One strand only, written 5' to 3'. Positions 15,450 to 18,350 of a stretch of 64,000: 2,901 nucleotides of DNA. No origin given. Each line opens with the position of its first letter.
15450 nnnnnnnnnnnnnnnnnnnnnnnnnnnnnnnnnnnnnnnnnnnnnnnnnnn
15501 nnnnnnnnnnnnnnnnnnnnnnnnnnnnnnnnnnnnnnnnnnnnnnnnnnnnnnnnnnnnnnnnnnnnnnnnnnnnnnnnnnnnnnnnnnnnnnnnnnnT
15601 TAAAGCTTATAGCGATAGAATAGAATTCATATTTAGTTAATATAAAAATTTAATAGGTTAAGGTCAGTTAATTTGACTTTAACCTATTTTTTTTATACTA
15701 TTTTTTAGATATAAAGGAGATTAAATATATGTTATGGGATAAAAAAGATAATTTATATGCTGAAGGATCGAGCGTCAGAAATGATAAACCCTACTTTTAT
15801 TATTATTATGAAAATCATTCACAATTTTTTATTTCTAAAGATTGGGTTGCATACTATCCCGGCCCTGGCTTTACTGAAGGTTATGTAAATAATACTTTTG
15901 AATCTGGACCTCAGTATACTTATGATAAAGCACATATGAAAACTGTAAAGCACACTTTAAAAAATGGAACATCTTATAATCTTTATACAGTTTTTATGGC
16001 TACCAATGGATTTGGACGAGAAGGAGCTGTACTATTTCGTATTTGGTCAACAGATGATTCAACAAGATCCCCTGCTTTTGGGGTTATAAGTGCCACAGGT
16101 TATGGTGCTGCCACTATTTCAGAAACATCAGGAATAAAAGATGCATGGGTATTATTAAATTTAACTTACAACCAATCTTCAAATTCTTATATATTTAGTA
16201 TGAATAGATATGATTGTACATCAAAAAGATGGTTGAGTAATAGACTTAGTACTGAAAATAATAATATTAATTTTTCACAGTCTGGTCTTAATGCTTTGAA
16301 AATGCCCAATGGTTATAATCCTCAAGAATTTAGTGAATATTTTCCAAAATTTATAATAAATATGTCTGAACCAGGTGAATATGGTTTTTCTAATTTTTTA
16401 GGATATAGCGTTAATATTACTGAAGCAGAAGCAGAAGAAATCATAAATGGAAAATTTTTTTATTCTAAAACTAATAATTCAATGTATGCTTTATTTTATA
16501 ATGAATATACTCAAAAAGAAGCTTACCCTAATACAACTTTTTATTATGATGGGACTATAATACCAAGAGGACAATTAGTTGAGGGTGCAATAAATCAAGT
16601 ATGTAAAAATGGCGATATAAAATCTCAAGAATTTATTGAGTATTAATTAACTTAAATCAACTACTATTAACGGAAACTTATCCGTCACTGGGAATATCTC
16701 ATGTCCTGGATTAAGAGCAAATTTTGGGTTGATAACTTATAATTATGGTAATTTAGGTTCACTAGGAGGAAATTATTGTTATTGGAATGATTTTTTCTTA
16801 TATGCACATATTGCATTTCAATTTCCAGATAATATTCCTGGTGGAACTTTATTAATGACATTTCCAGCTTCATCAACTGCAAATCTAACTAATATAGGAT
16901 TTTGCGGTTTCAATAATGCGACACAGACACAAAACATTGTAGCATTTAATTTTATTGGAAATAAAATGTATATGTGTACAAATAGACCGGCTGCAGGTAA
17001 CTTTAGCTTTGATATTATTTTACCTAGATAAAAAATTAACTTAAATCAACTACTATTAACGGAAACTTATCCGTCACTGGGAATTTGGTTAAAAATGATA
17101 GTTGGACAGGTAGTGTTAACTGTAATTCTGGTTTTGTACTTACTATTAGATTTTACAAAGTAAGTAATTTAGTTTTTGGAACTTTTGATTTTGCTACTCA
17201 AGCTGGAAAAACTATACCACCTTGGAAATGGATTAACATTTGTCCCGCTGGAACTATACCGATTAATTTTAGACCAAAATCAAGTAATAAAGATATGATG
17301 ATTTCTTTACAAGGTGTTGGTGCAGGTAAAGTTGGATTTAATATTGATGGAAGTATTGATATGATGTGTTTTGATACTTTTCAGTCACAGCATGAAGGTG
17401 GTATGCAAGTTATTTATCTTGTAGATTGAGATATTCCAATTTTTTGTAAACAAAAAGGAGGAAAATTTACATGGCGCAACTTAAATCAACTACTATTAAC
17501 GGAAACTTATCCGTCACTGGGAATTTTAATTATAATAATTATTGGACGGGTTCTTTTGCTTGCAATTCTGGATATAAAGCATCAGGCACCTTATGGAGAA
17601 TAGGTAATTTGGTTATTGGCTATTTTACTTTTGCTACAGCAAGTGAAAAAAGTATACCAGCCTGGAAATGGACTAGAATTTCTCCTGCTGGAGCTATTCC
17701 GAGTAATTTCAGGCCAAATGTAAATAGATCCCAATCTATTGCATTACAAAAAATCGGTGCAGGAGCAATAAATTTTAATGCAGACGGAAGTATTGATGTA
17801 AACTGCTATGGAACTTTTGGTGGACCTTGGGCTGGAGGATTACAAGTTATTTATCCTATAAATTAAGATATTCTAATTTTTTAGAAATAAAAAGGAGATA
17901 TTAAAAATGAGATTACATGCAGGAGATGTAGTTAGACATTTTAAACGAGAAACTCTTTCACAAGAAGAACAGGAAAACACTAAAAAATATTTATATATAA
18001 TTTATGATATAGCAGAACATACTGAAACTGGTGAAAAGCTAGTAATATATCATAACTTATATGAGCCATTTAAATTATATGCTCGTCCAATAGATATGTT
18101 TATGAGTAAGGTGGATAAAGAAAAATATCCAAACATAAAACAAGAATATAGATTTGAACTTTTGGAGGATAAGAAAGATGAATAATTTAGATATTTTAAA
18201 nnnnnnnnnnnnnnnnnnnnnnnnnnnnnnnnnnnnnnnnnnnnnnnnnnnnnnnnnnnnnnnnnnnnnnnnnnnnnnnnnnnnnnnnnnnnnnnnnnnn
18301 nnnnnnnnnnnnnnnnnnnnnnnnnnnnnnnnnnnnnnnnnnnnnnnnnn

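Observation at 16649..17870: Three tandem cassettes next to the tail fibre share a nucleotide-identical 47-nt 5' module but have diverged variable domains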

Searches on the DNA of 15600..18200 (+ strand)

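Call 5: search_dna_similar(query=window:15600-18200:+, collection=phages, mode=distant, max_rows=30)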
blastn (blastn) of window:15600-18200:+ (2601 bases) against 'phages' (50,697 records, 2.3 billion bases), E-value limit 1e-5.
No match.

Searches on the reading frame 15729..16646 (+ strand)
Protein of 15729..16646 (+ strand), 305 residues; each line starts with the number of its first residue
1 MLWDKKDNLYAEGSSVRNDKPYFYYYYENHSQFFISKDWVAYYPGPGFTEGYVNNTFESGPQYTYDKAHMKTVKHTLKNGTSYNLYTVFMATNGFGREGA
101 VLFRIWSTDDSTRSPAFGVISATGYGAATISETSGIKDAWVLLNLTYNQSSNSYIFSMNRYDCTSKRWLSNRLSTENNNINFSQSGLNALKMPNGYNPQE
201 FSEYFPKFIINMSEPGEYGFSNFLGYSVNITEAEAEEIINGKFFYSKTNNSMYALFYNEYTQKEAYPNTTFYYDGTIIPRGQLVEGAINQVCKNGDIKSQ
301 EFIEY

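Call 9: search_protein_families(library=pfam, proteins=[window:15729-16646:+], max_evalue=0.1)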
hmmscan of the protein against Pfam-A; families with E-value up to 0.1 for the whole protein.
window:15729-16646:+ (305 aa): 0 families

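Call 10: search_protein_families(library=phrogs, proteins=[window:15729-16646:+], max_evalue=0.1)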
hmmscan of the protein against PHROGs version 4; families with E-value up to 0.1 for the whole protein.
window:15729-16646:+ (305 aa): 0 families

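Call 93: search_solved_structures(query=window:15729-16646:+, max_evalue=1)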
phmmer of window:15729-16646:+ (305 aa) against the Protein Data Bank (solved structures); distinct sequences matched with E-value up to 1: 1.
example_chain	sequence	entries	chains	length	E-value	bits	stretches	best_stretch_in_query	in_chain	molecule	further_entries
4rsh_A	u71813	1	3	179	0.52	12.8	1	45-108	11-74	Lipolytic protein G-D-S-L family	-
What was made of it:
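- Tried and rejected: The 305-aa upstream protein: no family and no PDB sequence match (calls 9, 10, 93).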
